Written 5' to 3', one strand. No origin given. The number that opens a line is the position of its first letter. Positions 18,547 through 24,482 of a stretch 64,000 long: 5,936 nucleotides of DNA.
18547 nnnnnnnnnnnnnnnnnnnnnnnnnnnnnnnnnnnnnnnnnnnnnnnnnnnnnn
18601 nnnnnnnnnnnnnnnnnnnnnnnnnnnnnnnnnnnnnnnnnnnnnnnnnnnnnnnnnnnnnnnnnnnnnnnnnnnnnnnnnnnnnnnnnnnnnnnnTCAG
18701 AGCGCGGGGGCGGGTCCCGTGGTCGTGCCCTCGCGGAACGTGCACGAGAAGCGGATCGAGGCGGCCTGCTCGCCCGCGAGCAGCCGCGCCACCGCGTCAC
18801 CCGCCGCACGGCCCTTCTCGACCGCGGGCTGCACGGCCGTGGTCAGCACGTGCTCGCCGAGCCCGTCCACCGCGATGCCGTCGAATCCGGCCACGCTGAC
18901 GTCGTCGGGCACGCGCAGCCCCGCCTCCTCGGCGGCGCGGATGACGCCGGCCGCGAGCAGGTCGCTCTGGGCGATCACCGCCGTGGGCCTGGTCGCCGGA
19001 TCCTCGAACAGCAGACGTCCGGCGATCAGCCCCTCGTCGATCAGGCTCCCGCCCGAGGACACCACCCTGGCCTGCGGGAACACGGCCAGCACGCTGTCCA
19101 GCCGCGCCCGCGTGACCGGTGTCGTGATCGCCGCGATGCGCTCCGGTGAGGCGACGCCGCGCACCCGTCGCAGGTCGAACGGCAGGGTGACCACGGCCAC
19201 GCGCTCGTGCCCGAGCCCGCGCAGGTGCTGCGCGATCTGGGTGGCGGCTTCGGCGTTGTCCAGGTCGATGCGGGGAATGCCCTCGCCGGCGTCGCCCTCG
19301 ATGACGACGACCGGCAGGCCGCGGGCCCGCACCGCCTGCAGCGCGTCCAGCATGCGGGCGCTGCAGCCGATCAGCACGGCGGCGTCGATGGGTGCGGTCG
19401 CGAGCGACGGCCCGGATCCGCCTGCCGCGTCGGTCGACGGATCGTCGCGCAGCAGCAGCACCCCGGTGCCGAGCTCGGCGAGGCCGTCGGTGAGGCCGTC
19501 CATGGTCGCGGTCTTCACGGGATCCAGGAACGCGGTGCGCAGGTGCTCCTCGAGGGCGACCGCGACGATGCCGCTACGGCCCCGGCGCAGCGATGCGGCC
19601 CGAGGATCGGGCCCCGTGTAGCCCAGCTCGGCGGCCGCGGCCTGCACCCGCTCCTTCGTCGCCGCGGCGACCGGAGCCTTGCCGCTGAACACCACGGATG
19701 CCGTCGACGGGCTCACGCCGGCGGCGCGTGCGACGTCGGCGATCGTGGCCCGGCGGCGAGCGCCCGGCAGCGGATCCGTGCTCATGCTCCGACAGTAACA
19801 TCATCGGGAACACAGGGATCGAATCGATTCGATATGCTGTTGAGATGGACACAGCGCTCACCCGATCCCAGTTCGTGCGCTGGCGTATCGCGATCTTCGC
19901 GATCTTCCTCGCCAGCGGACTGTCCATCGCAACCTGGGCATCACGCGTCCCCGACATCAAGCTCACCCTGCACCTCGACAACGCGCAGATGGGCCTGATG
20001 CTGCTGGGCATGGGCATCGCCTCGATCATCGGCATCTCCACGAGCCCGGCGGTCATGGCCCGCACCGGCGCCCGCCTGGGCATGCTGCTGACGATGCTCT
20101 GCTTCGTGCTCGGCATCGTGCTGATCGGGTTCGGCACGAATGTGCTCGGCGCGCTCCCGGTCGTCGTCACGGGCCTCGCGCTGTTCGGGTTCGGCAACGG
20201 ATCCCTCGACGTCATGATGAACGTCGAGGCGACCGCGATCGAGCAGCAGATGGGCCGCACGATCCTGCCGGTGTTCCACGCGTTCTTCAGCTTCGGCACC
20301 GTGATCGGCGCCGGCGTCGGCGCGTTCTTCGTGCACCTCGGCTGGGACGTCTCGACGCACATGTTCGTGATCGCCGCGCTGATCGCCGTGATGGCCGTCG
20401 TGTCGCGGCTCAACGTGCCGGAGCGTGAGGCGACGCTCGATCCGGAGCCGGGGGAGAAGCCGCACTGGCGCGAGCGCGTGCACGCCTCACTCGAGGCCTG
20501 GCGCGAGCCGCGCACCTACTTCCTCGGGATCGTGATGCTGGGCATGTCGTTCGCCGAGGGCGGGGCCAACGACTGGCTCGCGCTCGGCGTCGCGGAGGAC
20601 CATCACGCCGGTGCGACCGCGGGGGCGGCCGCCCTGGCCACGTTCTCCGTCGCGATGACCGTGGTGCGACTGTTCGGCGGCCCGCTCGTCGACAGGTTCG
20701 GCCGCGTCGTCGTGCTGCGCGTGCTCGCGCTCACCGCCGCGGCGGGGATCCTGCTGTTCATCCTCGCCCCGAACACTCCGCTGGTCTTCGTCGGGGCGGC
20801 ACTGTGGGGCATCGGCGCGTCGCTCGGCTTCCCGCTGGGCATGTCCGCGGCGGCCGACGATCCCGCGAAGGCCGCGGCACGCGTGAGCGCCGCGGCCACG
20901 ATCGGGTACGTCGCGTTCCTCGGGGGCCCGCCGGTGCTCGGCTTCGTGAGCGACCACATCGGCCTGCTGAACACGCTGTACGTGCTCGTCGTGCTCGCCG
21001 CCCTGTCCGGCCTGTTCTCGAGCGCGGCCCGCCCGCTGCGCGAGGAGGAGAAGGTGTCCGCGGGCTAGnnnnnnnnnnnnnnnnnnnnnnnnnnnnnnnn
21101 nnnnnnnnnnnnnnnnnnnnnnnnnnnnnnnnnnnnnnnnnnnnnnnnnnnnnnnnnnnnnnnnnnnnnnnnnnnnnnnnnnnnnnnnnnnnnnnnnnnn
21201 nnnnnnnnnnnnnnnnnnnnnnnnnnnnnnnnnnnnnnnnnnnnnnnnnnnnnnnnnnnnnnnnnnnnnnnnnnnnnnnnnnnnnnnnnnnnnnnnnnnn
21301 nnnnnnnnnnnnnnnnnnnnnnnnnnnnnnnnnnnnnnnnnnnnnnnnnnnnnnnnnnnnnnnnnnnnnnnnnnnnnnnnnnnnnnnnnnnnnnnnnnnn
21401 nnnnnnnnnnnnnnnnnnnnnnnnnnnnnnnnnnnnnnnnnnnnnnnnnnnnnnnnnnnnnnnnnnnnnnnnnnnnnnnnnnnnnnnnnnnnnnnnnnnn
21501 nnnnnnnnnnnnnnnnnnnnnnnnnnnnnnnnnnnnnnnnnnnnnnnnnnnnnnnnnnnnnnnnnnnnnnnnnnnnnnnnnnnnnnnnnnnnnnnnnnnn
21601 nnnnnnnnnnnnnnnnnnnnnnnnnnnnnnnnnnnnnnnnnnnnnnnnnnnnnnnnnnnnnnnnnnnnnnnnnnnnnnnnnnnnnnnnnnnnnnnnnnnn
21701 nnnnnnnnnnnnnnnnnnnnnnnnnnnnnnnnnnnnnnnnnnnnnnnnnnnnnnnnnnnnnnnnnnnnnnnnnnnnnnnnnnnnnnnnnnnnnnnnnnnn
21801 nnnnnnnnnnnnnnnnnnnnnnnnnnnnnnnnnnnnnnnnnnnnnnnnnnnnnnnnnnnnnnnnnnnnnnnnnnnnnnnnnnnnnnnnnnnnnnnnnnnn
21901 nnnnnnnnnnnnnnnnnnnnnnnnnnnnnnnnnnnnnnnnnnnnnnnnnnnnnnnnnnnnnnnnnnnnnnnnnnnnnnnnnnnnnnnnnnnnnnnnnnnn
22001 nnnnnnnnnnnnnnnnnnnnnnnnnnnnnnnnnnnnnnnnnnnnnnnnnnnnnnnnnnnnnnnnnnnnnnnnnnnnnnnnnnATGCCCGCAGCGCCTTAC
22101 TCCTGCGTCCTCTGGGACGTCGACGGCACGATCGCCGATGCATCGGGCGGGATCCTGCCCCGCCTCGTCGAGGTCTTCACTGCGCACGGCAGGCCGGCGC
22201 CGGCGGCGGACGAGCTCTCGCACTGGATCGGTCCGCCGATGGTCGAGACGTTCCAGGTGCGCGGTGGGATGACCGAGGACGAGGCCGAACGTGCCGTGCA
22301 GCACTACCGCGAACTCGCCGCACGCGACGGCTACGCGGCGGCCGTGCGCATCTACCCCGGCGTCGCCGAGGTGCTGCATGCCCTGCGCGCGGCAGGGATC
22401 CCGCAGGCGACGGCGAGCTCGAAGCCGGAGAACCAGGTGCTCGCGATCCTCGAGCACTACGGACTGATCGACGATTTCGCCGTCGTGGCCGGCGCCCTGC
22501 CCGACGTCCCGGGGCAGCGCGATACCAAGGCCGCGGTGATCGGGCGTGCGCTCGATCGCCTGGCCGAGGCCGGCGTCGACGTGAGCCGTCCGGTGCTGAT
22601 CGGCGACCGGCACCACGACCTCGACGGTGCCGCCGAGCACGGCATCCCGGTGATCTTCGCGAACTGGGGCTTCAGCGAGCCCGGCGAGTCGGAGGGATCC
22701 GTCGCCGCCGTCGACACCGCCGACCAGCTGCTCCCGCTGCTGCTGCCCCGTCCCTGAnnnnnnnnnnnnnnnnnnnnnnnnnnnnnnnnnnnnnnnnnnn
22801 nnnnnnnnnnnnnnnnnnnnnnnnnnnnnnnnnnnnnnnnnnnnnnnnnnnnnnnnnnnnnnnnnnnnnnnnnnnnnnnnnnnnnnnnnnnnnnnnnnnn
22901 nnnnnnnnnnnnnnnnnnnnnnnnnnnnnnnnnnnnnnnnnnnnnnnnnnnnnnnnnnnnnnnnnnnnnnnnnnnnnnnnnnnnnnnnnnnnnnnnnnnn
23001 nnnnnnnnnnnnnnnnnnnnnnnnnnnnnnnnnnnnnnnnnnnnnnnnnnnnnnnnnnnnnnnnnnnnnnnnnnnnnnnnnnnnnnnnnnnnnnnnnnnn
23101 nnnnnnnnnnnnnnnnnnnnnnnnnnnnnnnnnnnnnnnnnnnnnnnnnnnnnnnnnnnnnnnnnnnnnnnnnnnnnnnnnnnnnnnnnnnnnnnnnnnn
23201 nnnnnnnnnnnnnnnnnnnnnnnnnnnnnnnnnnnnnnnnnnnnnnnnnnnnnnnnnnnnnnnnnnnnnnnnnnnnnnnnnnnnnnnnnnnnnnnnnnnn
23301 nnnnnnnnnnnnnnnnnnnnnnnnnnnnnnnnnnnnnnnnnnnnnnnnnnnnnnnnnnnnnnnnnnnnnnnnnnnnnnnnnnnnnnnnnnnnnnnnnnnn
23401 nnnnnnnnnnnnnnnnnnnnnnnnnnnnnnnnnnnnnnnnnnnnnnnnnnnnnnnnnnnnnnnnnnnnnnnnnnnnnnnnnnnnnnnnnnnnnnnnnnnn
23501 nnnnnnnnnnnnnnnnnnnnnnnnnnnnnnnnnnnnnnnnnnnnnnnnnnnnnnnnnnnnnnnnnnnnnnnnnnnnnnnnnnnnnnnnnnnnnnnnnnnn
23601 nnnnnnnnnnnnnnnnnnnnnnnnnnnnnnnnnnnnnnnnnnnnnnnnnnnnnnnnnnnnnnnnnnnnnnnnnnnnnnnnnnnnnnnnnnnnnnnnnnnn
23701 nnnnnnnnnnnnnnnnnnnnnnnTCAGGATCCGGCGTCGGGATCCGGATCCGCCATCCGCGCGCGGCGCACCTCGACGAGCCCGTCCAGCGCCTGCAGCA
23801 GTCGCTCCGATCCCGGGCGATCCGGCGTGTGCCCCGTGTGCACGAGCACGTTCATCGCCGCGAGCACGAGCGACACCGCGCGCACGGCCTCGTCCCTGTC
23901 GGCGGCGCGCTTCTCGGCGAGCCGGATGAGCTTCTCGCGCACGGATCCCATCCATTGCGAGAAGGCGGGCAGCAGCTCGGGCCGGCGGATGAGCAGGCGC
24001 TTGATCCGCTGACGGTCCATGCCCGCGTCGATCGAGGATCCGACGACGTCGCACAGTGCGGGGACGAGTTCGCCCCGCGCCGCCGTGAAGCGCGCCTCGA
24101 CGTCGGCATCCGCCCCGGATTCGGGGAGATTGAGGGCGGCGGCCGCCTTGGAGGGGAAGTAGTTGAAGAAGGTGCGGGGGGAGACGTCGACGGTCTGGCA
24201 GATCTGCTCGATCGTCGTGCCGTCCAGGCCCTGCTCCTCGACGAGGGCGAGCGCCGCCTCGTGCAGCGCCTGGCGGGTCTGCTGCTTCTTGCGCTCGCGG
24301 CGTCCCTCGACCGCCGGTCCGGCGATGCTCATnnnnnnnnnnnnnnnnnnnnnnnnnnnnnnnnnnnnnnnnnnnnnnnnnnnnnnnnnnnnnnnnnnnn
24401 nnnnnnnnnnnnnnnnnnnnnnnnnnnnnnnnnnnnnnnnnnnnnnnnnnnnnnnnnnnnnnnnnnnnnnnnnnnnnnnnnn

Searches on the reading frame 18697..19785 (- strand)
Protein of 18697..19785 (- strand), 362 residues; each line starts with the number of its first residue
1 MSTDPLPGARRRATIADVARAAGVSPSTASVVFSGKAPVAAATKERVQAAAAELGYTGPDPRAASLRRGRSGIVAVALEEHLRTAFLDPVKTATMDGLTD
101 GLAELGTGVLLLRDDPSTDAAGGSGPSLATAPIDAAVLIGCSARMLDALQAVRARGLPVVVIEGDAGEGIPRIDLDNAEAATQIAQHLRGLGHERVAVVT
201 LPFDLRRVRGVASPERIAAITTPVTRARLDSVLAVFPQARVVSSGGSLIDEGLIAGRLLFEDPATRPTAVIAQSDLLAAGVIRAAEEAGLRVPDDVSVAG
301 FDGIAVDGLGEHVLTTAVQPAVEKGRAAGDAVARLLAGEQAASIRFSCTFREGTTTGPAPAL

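Call 12: search_protein_families(library=pfam, proteins=[window:18697-19785:-], max_evalue=0.1)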
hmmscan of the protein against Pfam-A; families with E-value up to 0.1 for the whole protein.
window:18697-19785:- (362 aa): 13 families
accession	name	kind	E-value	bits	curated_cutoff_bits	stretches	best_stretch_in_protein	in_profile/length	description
PF13377.12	Peripla_BP_3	-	8.2e-23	81.7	26.5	1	185-344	1-153/167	Periplasmic binding protein-like domain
PF00532.27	Peripla_BP_1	-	9e-16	58.6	22.2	2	95-201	20-129/281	Periplasmic binding proteins and sugar binding domain of LacI family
PF00356.27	LacI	-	7.3e-14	51.7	27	1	14-57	1-44/46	Bacterial regulatory proteins, lacI family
PF13407.12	Peripla_BP_4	-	1.4e-08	35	35.1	1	146-340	70-258/258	Periplasmic binding protein domain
PF13560.12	HTH_31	-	0.0019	18.9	27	1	10-54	12-53/64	Helix-turn-helix domain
PF04967.18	HTH_10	-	0.0031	17.7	23.1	0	11-30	22-41/53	HTH DNA binding domain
PF01381.28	HTH_3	-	0.012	16.1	23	1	14-57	11-51/55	Helix-turn-helix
PF00440.29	TetR_N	-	0.017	15.4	24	1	12-37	16-41/47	Bacterial regulatory proteins, tetR family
PF02698.23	DUF218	-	0.027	14.8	27.6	0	176-237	71-113/133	DUF218 domain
PF01915.27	Glyco_hydro_3_C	-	0.04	14.3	31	0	318-353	137-172/200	Glycosyl hydrolase family 3 C-terminal domain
PF09339.16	HTH_IclR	-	0.056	13.7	22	0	9-30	15-36/52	IclR helix-turn-helix domain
PF05762.20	VWA_CoxE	-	0.056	13.3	26.4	0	207-284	90-167/222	VWA domain containing CoxE-like protein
PF00165.29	HTH_AraC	-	0.096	13.3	26.6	0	14-33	10-29/42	Bacterial regulatory helix-turn-helix proteins, AraC family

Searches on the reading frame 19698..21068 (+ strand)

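Call 62: search_protein_families(library=pfam, proteins=[window:19698-21068:+], max_evalue=0.01)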
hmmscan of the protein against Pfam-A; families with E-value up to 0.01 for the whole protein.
window:19698-21068:+ (456 aa): 2 families
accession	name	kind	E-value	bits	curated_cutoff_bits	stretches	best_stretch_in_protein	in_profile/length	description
PF07690.21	MFS_1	-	5.9e-30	104.8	33.4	2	296-452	21-179/347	Major Facilitator Superfamily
PF00083.30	Sugar_tr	-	0.00049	19.5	22.3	0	311-375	50-117/452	Sugar (and other) transporter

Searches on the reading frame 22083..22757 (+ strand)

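Call 62: search_protein_families(library=pfam, proteins=[window:22083-22757:+], max_evalue=0.01)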
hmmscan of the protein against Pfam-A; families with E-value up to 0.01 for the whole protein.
window:22083-22757:+ (224 aa): 5 families
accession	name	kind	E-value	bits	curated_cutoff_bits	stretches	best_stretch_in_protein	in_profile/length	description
PF13419.12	HAD_2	-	1.6e-19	71.1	23.8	1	9-192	1-177/178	Haloacid dehalogenase-like hydrolase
PF00702.32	Hydrolase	-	8.6e-16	59.3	26.4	1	7-187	2-191/191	haloacid dehalogenase-like hydrolase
PF12710.13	HAD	-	2.1e-14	54.8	27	1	9-182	1-187/189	haloacid dehalogenase-like hydrolase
PF13242.12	Hydrolase_like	-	9.9e-07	29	22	1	155-209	12-65/75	HAD-hyrolase-like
PF12689.13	Acid_PPase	-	0.0049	17.2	27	0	80-118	36-74/169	Acid Phosphatase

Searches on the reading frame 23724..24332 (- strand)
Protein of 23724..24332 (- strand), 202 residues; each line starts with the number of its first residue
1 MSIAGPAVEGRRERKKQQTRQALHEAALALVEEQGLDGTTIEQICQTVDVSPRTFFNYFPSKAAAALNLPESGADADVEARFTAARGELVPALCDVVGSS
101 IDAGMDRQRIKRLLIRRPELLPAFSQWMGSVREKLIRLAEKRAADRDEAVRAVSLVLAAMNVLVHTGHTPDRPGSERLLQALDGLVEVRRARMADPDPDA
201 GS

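Call 62: search_protein_families(library=pfam, proteins=[window:23724-24332:-], max_evalue=0.01)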
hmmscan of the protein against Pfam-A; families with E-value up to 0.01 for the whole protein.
window:23724-24332:- (202 aa): 4 families
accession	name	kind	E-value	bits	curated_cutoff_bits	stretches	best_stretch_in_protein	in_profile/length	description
PF00440.29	TetR_N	-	2.9e-10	40.2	24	1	25-64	3-42/47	Bacterial regulatory proteins, tetR family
PF17940.6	TetR_C_31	-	0.00072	20.1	27.4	1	116-187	36-106/107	Tetracyclin repressor-like, C-terminal domain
PF13551.12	HTH_29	-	0.0041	17.6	28.1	0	27-58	4-32/64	Winged helix-turn helix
PF13384.12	HTH_23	-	0.0074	16.5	24.6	0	27-57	10-36/50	Homeodomain-like domain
